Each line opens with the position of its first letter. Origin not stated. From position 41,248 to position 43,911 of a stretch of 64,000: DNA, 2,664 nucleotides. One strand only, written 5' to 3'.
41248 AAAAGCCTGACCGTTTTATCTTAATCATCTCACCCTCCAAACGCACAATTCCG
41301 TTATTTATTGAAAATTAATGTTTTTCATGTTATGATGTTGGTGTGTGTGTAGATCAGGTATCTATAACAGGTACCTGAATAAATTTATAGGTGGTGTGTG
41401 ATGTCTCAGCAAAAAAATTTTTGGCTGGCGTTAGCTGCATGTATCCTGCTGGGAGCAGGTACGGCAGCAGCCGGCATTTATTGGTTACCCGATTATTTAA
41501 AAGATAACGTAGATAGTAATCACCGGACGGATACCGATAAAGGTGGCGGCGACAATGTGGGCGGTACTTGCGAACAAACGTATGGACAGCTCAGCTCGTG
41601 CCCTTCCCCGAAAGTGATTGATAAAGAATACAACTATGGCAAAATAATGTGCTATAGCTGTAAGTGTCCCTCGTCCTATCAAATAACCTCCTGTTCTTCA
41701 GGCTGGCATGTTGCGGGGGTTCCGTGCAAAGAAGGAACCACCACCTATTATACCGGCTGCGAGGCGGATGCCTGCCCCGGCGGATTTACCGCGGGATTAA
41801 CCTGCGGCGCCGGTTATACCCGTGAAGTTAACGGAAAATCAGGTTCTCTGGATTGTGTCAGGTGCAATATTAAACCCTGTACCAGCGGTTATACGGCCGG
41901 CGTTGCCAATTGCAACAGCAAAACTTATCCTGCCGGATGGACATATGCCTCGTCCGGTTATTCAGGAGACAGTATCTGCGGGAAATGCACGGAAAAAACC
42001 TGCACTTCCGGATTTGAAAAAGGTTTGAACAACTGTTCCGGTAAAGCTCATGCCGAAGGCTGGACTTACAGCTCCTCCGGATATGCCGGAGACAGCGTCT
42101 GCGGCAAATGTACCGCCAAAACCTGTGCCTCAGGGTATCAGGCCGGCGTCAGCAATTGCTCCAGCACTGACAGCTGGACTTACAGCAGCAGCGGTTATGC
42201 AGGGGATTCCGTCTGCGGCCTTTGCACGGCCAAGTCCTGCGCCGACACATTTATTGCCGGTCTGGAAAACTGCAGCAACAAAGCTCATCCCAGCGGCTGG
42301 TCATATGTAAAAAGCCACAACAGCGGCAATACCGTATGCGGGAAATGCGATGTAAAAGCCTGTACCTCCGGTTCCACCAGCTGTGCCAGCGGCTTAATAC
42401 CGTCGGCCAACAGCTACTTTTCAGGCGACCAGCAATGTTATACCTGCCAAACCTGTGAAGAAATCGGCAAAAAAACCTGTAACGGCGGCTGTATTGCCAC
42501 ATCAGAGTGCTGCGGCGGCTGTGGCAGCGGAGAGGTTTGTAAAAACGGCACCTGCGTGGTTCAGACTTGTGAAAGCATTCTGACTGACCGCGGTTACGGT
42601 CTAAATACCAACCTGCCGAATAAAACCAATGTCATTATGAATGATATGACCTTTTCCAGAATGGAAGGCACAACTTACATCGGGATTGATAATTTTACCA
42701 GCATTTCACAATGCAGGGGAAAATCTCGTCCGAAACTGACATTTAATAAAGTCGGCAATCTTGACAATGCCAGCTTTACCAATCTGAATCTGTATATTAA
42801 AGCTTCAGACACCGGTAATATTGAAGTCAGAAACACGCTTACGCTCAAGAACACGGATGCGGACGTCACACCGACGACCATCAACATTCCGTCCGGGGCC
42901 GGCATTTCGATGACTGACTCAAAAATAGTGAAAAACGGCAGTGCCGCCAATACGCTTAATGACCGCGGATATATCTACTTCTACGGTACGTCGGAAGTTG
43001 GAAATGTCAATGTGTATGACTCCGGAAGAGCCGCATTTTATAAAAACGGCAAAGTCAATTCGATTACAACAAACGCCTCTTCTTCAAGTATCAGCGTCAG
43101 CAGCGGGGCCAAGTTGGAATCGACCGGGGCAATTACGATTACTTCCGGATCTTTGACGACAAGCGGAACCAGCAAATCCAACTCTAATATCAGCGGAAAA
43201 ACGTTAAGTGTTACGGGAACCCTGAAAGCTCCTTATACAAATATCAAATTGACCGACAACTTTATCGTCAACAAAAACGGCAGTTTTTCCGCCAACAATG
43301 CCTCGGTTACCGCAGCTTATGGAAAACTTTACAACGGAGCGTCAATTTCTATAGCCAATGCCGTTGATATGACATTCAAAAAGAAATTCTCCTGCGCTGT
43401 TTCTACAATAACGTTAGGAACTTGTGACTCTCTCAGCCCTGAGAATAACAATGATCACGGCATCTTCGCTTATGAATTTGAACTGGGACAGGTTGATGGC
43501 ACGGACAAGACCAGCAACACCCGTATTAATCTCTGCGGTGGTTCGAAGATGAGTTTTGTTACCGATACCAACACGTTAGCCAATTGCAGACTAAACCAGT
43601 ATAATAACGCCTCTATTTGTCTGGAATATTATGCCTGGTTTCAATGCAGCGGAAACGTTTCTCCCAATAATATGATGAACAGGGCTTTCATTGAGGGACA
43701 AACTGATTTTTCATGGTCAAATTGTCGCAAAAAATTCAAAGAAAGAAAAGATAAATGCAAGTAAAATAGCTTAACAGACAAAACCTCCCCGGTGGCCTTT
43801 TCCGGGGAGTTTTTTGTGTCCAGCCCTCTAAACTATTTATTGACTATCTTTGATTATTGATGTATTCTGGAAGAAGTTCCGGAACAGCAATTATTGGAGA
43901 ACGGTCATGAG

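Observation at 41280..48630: Tandem trio of large secreted cysteine-rich modular repeat proteins, each with a private promoter and terminator - candidate undescribed extracellular protein family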

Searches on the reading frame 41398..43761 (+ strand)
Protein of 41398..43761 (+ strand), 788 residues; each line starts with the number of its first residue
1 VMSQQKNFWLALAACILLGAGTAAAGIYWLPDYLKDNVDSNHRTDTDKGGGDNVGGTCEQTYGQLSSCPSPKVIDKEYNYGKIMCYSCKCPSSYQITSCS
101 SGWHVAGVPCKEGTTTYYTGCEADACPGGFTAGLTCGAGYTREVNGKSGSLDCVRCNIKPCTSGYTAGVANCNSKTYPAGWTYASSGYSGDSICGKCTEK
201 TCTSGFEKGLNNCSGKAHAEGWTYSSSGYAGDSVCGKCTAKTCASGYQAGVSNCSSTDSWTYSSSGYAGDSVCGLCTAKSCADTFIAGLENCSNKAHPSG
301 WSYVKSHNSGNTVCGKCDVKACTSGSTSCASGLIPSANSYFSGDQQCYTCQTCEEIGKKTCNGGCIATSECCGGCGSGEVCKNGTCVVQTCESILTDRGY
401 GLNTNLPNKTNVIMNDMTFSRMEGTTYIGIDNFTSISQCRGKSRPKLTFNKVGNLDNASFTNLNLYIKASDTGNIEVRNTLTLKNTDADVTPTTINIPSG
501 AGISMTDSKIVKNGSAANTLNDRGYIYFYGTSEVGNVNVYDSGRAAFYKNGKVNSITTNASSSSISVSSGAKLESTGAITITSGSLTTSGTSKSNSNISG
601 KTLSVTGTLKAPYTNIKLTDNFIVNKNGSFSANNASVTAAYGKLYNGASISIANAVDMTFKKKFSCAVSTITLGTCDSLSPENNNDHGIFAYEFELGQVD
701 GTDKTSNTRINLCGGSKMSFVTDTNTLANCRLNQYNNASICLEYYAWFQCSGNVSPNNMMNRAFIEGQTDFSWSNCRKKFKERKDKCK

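Call 3: search_protein_families(library=pfam, proteins=[window:41398-43761:+], max_evalue=1)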
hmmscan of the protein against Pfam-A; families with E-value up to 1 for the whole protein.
window:41398-43761:+ (788 aa): 0 families

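Call 9: find_homologous_proteins(query=window:41398-43761:+, max_evalue=0.001)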
Query window:41398-43761:+ (788 aa): 42 proteins with E <= 0.001 among 8000 candidates.
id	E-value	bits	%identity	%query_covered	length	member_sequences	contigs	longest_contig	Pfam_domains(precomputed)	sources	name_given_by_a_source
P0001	0.0e+0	1778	99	100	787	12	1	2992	-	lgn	-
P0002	0.0e+0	1470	81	100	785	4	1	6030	-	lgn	-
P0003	5.5e-152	526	55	60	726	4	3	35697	-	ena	-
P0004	4.4e-139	483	58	49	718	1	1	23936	-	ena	-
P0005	4.4e-131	457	57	50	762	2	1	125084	-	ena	-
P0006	5.8e-124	433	51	53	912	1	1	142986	-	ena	-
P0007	2.7e-122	428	42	76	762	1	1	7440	-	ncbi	-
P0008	6.5e-122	427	43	59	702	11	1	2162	-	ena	-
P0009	1.4e-121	426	44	57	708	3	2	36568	-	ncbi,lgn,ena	-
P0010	3.5e-121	424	54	49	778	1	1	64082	-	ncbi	-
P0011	1.0e-120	423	52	48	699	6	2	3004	-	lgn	-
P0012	5.1e-120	420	40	77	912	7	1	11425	-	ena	-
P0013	5.8e-120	420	56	46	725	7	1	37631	-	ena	-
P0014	7.9e-120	420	45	56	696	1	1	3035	-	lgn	-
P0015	6.7e-119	417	50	54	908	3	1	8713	-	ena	-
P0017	1.1e-71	261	37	44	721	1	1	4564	-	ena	-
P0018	2.8e-67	246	61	24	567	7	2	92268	-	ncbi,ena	-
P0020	3.5e-51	193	43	33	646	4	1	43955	-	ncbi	-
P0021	1.2e-35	141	32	54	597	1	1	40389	-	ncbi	-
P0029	1.7e-15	75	30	37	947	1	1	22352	-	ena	-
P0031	5.5e-12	63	39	16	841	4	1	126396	-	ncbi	-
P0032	1.2e-11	62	29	42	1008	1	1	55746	-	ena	-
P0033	7.6e-11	59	42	13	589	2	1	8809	-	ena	-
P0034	6.0e-10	56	27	26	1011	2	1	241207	-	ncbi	-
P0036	3.5e-9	54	71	5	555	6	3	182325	-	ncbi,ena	-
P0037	3.5e-7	47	34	22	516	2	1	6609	-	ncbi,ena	-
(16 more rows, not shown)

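Call 10: list_cluster_members(proteins=[P0010, P0007, P0009, P0018, P0020, P0021, P0031, P0034, P0036, P0037])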
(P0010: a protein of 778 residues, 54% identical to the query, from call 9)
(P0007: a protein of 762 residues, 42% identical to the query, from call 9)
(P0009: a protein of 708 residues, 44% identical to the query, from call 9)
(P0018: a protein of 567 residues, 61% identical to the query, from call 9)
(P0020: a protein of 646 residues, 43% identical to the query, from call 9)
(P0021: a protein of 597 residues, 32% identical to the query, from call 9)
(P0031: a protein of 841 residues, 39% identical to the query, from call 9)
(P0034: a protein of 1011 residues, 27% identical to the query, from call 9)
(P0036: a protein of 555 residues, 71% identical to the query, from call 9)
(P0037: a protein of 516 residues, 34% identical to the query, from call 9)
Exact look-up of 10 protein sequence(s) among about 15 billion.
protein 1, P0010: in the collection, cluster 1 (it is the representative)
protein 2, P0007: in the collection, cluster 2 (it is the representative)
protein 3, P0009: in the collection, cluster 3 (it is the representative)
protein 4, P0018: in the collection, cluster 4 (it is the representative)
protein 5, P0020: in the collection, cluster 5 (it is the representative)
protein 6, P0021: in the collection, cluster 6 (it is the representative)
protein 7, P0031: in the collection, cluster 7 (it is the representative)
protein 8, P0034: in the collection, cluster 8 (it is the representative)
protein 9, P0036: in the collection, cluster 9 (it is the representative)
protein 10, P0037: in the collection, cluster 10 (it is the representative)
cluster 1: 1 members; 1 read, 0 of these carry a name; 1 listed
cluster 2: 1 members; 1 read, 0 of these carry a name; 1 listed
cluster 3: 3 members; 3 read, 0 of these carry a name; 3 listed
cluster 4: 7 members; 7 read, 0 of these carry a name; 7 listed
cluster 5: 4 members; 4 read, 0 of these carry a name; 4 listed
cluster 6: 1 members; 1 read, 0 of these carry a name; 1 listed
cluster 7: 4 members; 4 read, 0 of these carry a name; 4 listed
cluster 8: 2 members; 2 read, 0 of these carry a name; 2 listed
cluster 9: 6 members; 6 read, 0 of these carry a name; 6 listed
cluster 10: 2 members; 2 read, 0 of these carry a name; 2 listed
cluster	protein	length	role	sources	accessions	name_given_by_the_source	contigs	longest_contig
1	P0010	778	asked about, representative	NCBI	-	-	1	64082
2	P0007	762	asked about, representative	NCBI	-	-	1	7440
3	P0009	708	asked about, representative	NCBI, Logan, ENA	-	-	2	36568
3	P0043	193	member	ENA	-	-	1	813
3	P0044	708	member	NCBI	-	-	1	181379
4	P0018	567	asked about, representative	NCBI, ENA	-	-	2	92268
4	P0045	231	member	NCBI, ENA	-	-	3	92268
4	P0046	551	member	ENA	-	-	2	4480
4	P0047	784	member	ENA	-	-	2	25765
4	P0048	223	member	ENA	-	-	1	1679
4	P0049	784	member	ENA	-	-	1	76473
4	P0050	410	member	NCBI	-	-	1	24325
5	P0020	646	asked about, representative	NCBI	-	-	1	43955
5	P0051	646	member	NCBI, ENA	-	-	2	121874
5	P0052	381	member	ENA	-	-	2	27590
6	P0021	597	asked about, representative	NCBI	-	-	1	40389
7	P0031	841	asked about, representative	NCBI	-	-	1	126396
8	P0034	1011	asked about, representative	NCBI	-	-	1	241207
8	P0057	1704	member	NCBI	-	-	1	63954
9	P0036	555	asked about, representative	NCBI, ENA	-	-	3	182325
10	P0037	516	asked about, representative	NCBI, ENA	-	-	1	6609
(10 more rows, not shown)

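Call 11: find_encoding_contigs(protein=P0049, flank=10000, max_places=4)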
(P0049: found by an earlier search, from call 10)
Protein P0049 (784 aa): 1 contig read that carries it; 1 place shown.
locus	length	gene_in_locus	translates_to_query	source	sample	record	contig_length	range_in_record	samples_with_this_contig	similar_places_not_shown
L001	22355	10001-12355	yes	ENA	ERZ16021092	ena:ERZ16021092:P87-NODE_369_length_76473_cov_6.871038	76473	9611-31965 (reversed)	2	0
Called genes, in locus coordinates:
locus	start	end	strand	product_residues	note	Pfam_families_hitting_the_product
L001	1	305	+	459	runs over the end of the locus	PF01435:Peptidase_M48, PF07719:TPR_2 (faint), PF13432:TPR_16 (weak)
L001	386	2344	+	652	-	-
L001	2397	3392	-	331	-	PF10609:ParA, PF00142:Fer4_NifH (weak), PF01656:CbiA, PF02374:ArsA_ATPase (faint), PF07015:VirC1 (weak), PF09140:MipZ, PF13614:AAA_31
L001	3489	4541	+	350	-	PF01145:Band_7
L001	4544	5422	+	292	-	PF01145:Band_7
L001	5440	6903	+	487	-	PF00089:Trypsin, PF13365:Trypsin_2, PF14685:PDZ_Tricorn (faint), PF00595:PDZ, PF13180:PDZ_2, PF17820:PDZ_6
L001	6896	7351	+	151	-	PF04364:DNA_pol3_chi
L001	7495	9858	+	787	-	-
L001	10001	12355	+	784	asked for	-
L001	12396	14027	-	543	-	PF12804:NTP_transf_3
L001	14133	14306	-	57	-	-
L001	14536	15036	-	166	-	PF00380:Ribosomal_S9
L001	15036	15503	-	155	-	PF00572:Ribosomal_L13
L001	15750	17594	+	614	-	-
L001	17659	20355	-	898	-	PF01624:MutS_I, PF05188:MutS_II, PF05192:MutS_III, PF05190:MutS_IV, PF00488:MutS_V, PF27441:MutS_C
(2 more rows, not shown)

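Call 12: find_encoding_contigs(protein=P0010, flank=10000, max_places=4)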
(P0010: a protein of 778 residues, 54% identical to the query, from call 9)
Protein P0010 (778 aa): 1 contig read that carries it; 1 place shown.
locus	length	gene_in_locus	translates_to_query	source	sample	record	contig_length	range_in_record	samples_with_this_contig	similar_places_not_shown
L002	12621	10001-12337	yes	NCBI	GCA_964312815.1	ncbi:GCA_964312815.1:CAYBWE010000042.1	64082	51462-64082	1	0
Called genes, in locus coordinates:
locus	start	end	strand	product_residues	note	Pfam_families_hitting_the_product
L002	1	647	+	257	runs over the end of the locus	PF04335:VirB8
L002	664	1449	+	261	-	PF04335:VirB8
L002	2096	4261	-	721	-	PF00669:Flagellin_N (weak), PF00700:Flagellin_C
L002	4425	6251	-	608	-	PF08439:Peptidase_M3_N, PF01432:Peptidase_M3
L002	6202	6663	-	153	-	-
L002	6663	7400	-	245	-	PF00483:NTP_transferase, PF01128:IspD, PF12804:NTP_transf_3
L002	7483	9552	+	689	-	PF09972:DUF2207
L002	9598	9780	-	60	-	PF13413:HTH_25 (weak)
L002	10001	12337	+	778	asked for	-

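Call 16: find_related_loci(query=A1, collection=genome_contigs, flank=6000)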
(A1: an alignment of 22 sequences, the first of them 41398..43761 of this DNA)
Query A1 (788 aa) in genome_contigs; peptide patterns used: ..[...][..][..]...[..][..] (x = any residue, [..] = any of these).
92 stretches matched a pattern; 14 encode a relative of the query (tblastn E <= 1e-3); 14 distinct loci.
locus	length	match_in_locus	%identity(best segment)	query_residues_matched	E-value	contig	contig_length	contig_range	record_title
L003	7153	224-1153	31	16-350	4e-24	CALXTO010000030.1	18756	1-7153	MAG: uncultured Alphaproteobacteria bacterium isolate BRZ_CT__bin33 genome assembly, contig: BRZ_CT__NODE_3684_length_18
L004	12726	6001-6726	40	25-350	2e-23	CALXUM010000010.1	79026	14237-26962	MAG: uncultured Alphaproteobacteria bacterium isolate BRZ_CT__bin98 genome assembly, contig: BRZ_CT__NODE_560_length_790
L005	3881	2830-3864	30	10-350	2e-21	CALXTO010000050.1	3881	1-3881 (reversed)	MAG: uncultured Alphaproteobacteria bacterium isolate BRZ_CT__bin33 genome assembly, contig: BRZ_CT__NODE_27458_length_3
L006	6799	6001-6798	30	20-351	5e-16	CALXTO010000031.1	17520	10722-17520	MAG: uncultured Alphaproteobacteria bacterium isolate BRZ_CT__bin33 genome assembly, contig: BRZ_CT__NODE_4012_length_17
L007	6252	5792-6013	45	20-95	2e-10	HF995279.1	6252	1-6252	Proteobacteria bacterium CAG:495 genomic scaffold, scf56, whole genome shotgun sequence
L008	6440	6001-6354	39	3-110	2e-10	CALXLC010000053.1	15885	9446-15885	MAG: uncultured Alphaproteobacteria bacterium isolate E27__bin196 genome assembly, contig: E27__k127_6858749, whole geno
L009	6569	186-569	37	3-144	5e-9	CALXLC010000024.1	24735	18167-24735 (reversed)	MAG: uncultured Alphaproteobacteria bacterium isolate E27__bin196 genome assembly, contig: E27__k127_1961806, whole geno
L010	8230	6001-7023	29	58-392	3e-7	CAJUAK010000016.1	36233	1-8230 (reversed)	MAG TPA_asm: uncultured Alphaproteobacteria bacterium isolate MGBC118957 genome assembly, contig: MGBC118957.16, whole g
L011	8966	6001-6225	34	24-110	4e-7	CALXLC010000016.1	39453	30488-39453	MAG: uncultured Alphaproteobacteria bacterium isolate E27__bin196 genome assembly, contig: E27__k127_4425523, whole geno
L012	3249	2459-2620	46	3-52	6e-7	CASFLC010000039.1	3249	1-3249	uncultured proteobacterium isolate SI.A99.metabat-bins.196 genome assembly, contig: SI.A99.metabat-bins.196.fa_k141_1338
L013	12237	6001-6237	36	17-98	2e-6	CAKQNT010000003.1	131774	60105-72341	MAG: uncultured Alphaproteobacteria bacterium isolate REFINED_METABAT215_TOP10_CONTIGS_1500_ASSEMBLY_K77_MERGED__Hadza_M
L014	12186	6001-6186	41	10-73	4e-5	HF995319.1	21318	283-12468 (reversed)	Proteobacteria bacterium CAG:495 genomic scaffold, scf140, whole genome shotgun sequence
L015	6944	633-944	37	18-110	8e-5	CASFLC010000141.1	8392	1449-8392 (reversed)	uncultured proteobacterium isolate SI.A99.metabat-bins.196 genome assembly, contig: SI.A99.metabat-bins.196.fa_k141_4675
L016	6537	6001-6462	25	10-269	1e-4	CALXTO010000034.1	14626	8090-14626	MAG: uncultured Alphaproteobacteria bacterium isolate BRZ_CT__bin33 genome assembly, contig: BRZ_CT__NODE_5041_length_14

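Call 17: search_protein_families(library=ncbifam, proteins=[window:41398-43761:+, P0049, P0006, P0010, P0020, P0031, P0057, P0033, P0017], max_evalue=1)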
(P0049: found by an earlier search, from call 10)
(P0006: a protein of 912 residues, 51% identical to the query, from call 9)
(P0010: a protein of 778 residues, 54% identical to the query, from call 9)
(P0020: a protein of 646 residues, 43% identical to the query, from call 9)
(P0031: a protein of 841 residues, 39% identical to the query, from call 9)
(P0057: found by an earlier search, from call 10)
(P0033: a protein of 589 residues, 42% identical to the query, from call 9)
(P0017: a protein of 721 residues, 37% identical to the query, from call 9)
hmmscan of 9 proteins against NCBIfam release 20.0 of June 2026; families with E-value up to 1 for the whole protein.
window:41398-43761:+ (788 aa): 1 family
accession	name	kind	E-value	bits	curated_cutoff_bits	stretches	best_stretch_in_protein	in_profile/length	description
NF040494.1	nitrored_ArsF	subfamily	0.17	12.3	60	1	340-362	5-27/106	nitrophenyl compound nitroreductase subunit ArsF family protein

P0049 (784 aa): 0 families

P0006 (912 aa): 0 families

P0010 (778 aa): 0 families

P0020 (646 aa): 0 families

P0031 (841 aa): 0 families

P0057 (1704 aa): 1 family
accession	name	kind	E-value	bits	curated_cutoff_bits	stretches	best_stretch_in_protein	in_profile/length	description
NF043029.1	T4SS_AnkY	equivalog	0.0074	14.8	600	1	63-109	481-527/543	Dot/Icm T4SS effector AnkY/LegA9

P0033 (589 aa): 1 family
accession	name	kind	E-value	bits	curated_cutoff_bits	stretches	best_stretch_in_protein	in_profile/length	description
NF011706.2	PRK15127.1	equivalog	0.28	8.9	2150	1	361-419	204-259/1049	multidrug efflux RND transporter permease subunit AcrB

P0017 (721 aa): 0 families

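Call 18: search_protein_families(library=pfam, proteins=[P0006, P0010, P0020, P0031, P0057, P0033, P0017, P0029, P0032, P0004], max_evalue=1)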
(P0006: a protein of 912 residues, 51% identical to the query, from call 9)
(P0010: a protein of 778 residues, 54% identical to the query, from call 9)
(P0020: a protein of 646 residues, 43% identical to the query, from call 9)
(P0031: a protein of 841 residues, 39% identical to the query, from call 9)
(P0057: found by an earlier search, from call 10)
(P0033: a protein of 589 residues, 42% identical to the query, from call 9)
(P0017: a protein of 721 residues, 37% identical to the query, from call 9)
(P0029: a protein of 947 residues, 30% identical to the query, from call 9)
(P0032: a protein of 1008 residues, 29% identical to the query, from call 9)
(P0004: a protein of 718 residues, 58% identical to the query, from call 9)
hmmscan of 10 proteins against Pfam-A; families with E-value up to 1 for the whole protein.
P0006 (912 aa): 2 families
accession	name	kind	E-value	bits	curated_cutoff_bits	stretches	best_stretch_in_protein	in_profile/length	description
PF14478.12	DUF4430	-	0.044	14.7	23.8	0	235-252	37-53/72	Domain of unknown function (DUF4430)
PF21357.2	EIF3E_C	-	0.28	11.2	26.8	0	92-100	5-13/21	Eukaryotic translation initiation factor 3 subunit E, C-terminal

P0010 (778 aa): 1 family
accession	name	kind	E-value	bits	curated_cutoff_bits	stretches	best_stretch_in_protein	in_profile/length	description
PF14478.12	DUF4430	-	0.32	11.9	23.8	0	192-215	34-57/72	Domain of unknown function (DUF4430)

P0020 (646 aa): 1 family
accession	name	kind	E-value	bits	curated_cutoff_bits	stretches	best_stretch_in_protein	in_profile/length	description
PF20585.4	Pectate_lyase_5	-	0.0015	19.2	24.3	1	368-445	2-89/126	Putative pectate lyase-like adhesive domain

P0031 (841 aa): 0 families

P0057 (1704 aa): 3 families
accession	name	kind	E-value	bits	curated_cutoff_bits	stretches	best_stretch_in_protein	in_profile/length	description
PF12796.13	Ank_2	-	0.022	15.8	27.3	1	65-145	21-80/90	Ankyrin repeats (3 copies)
PF25783.1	BigA_beta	-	0.11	12.8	24.3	1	1293-1358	14-83/84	BigA beta sandwich domain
PF00023.36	Ank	-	0.12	13.3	21.1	1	72-98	1-27/33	Ankyrin repeat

P0033 (589 aa): 0 families

P0017 (721 aa): 0 families

P0029 (947 aa): 0 families

P0032 (1008 aa): 0 families

P0004 (718 aa): 2 families
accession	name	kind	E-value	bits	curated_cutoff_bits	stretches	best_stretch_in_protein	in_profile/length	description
PF05523.17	FdtA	-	0.0095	16.2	23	1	608-690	20-101/131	WxcM-like, C-terminal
PF14478.12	DUF4430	-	0.043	14.7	23.8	0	221-238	37-53/72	Domain of unknown function (DUF4430)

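Call 19: search_solved_structures(query=window:41398-43761:+, max_evalue=1)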
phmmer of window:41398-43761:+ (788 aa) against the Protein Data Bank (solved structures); distinct sequences matched with E-value up to 1: 0.

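Call 21: search_solved_structures(query=P0049, max_evalue=1)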
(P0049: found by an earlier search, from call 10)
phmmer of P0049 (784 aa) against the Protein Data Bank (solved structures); distinct sequences matched with E-value up to 1: 0.

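Call 38: find_encoding_contigs(protein=P0018, flank=8000, max_places=6)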
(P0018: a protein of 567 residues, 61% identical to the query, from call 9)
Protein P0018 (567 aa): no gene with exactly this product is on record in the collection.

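Call 39: find_encoding_contigs(protein=P0045, flank=8000, max_places=6)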
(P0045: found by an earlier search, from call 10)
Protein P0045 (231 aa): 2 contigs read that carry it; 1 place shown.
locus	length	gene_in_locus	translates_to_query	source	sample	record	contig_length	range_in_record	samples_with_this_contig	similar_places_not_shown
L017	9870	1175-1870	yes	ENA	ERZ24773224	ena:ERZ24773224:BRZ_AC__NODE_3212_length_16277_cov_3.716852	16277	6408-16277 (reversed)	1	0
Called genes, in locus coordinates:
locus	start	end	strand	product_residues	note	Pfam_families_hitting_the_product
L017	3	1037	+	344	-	?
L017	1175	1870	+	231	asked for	-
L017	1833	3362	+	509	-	-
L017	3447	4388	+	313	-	PF01613:Flavin_Reduct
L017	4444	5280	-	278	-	PF13505:OMP_b-brl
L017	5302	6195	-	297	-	PF13505:OMP_b-brl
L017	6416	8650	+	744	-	-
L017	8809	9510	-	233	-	PF13353:Fer4_12, PF04055:Radical_SAM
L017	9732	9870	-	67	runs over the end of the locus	PF13597:NRDD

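Call 40: find_encoding_contigs(protein=P0047, flank=8000, max_places=6)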
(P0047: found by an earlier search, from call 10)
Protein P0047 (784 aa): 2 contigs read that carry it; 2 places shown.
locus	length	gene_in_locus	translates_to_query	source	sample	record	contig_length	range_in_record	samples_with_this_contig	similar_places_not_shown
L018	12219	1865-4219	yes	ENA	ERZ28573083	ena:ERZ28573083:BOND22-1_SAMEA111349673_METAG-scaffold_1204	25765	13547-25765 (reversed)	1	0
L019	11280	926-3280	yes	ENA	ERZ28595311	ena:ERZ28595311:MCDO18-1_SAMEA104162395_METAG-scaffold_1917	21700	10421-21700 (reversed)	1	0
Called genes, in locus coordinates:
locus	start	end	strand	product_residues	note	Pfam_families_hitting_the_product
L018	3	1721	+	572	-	?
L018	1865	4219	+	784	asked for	-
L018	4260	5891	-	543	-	PF12804:NTP_transf_3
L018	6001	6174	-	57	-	-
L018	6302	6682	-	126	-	-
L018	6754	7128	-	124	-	-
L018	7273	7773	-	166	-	PF00380:Ribosomal_S9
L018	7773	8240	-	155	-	PF00572:Ribosomal_L13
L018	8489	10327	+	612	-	-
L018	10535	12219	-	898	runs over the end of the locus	PF01624:MutS_I, PF05188:MutS_II, PF05192:MutS_III, PF05190:MutS_IV, PF00488:MutS_V, PF27441:MutS_C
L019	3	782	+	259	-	?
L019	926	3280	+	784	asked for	-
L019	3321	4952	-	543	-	PF12804:NTP_transf_3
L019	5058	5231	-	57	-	-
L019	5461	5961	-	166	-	PF00380:Ribosomal_S9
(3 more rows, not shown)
